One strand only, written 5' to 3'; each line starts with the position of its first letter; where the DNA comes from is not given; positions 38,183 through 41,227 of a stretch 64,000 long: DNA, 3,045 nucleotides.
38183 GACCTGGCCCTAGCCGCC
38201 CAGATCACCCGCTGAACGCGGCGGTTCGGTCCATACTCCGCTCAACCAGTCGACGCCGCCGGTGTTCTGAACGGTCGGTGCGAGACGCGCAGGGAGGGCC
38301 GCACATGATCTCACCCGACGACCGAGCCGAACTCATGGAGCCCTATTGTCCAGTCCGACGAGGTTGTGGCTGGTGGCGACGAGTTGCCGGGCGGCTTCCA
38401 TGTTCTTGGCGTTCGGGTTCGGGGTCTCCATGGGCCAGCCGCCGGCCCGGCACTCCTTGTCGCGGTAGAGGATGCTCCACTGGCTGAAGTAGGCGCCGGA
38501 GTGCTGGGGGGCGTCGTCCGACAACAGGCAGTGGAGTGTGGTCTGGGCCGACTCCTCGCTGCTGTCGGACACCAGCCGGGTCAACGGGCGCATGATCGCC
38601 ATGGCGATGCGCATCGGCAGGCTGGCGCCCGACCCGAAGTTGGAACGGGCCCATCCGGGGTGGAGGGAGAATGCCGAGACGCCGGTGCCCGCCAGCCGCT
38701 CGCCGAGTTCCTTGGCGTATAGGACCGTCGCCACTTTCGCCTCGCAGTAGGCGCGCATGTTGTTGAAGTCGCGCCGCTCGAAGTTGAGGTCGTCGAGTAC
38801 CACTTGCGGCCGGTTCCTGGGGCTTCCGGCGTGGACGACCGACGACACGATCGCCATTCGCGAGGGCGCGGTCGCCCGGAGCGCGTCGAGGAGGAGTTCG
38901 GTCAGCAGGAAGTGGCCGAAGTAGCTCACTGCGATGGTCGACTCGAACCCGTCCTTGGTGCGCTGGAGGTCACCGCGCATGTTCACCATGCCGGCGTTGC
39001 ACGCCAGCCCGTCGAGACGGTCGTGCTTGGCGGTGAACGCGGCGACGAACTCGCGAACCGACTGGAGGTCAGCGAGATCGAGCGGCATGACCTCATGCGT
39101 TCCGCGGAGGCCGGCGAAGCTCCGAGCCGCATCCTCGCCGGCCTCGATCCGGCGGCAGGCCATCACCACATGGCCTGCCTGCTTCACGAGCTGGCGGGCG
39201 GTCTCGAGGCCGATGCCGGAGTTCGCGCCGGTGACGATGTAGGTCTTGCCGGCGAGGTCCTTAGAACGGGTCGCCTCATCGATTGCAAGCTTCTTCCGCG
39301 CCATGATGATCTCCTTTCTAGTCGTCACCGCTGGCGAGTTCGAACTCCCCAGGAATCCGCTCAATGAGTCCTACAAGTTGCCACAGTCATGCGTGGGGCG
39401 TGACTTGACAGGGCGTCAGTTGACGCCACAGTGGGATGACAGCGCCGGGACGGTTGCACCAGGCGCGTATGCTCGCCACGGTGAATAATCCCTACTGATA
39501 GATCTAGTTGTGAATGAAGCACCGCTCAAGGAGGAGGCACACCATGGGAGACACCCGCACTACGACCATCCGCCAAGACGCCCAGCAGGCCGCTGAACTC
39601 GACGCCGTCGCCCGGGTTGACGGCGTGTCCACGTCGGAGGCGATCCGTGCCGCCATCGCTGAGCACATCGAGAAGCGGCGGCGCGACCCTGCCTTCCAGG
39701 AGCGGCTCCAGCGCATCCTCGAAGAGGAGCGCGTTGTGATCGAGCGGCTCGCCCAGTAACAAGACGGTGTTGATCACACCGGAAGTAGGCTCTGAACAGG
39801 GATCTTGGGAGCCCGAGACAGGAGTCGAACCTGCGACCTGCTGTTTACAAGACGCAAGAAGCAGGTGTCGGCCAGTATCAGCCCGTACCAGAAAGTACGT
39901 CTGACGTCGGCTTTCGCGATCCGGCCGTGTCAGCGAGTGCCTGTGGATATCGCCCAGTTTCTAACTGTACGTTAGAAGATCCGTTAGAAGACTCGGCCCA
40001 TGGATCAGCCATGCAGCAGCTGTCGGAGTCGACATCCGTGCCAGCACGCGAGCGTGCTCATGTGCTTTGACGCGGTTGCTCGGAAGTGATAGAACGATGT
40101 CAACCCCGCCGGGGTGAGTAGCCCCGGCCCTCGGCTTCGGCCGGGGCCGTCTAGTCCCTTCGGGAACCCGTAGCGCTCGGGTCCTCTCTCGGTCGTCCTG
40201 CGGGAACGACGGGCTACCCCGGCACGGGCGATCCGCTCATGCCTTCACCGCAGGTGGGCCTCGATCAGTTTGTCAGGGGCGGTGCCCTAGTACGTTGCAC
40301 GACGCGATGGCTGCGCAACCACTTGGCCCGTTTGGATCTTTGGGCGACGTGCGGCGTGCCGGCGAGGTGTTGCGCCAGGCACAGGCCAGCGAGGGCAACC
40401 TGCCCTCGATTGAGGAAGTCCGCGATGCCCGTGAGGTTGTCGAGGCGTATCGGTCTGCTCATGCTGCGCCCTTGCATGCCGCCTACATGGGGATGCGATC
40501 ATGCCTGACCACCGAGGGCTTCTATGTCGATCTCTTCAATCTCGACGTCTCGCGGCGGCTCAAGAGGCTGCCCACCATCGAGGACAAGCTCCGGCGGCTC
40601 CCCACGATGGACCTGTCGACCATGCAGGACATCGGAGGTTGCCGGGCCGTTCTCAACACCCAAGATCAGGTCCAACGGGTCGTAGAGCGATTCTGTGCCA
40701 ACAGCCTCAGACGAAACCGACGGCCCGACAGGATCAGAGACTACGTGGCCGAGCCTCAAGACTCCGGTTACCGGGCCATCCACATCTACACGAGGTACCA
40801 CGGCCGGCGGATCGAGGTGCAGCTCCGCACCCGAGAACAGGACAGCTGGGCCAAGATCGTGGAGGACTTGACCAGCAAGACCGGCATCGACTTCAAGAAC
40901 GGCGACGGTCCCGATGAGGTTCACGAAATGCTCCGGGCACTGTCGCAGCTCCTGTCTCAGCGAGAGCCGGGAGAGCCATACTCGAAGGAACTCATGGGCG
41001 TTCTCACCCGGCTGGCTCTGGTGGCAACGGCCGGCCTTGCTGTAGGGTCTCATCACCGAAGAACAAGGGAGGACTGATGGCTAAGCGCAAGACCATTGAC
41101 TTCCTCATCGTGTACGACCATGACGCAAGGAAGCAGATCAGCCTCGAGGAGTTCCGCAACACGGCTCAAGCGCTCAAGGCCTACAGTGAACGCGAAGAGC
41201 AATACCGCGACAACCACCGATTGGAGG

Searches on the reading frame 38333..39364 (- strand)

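Call 23: search_protein_families(library=pfam, proteins=[window:38333-39364:-], max_evalue=0.01)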
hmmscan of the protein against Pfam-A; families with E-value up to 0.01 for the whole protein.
window:38333-39364:- (343 aa): 5 families
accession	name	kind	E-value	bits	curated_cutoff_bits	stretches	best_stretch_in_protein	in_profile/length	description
PF00106.31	adh_short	-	1.2e-25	90.6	26.6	1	40-177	1-138/195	short chain dehydrogenase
PF13561.12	adh_short_C2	-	7.1e-22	78.6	27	1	46-291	1-227/236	Enoyl-(Acyl carrier protein) reductase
PF08659.16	KR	-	1.6e-10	41.7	22.6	1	41-165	2-126/180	KR domain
PF01370.27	Epimerase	-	0.00013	22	20.9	1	43-222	2-158/240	NAD dependent epimerase/dehydratase family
PF13460.12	NAD_binding_10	-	0.0037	17.6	27.2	1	46-210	1-124/184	NAD(P)H-binding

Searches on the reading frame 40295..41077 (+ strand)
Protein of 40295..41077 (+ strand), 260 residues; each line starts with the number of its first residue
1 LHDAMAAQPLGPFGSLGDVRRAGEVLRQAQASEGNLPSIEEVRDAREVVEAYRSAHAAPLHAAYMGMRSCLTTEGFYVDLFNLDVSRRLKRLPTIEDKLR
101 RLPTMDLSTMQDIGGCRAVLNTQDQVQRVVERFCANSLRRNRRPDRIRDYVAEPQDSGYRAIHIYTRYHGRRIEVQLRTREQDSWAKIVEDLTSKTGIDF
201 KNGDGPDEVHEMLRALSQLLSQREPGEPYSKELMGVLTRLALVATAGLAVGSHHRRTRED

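Call 23: search_protein_families(library=pfam, proteins=[window:40295-41077:+], max_evalue=0.01)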
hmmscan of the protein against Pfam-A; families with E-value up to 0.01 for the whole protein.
window:40295-41077:+ (260 aa): 1 family
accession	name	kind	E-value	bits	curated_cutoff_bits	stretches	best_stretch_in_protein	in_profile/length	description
PF04607.23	RelA_SpoT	-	2.9e-16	60.2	27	1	88-190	2-104/113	Region found in RelA / SpoT proteins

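Call 24: search_protein_families(library=padloc, proteins=[window:40295-41077:+], max_evalue=0.01)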
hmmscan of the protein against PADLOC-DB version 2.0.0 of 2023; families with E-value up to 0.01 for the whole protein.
window:40295-41077:+ (260 aa): 1 family
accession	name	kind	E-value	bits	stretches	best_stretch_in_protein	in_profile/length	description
PDLC04999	PDC-S33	-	5.7e-53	178.6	1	16-228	10-217/349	-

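Call 25: search_protein_families(library=ncbifam, proteins=[window:40295-41077:+], max_evalue=0.01)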
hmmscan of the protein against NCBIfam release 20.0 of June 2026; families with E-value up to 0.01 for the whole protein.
window:40295-41077:+ (260 aa): 4 families
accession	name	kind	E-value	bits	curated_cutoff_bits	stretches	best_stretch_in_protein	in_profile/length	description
TIGR00691.1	spoT_relA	subfamily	2.6e-11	42.6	499.2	1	43-187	171-307/687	RelA/SpoT family protein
NF053588.1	GTPPhKinYjbM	equivalog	4.7e-10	39.6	320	1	85-215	40-173/201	GTP diphosphokinase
NF008303.0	PRK11092.1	equivalog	3.5e-09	35.4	947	1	82-187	230-332/702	bifunctional GTP diphosphokinase/guanosine-3',5'-bis pyrophosphate 3'-pyrophosphohydrolase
NF008124.0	PRK10872.1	equivalog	6e-05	21.8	728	1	115-184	275-345/744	GTP diphosphokinase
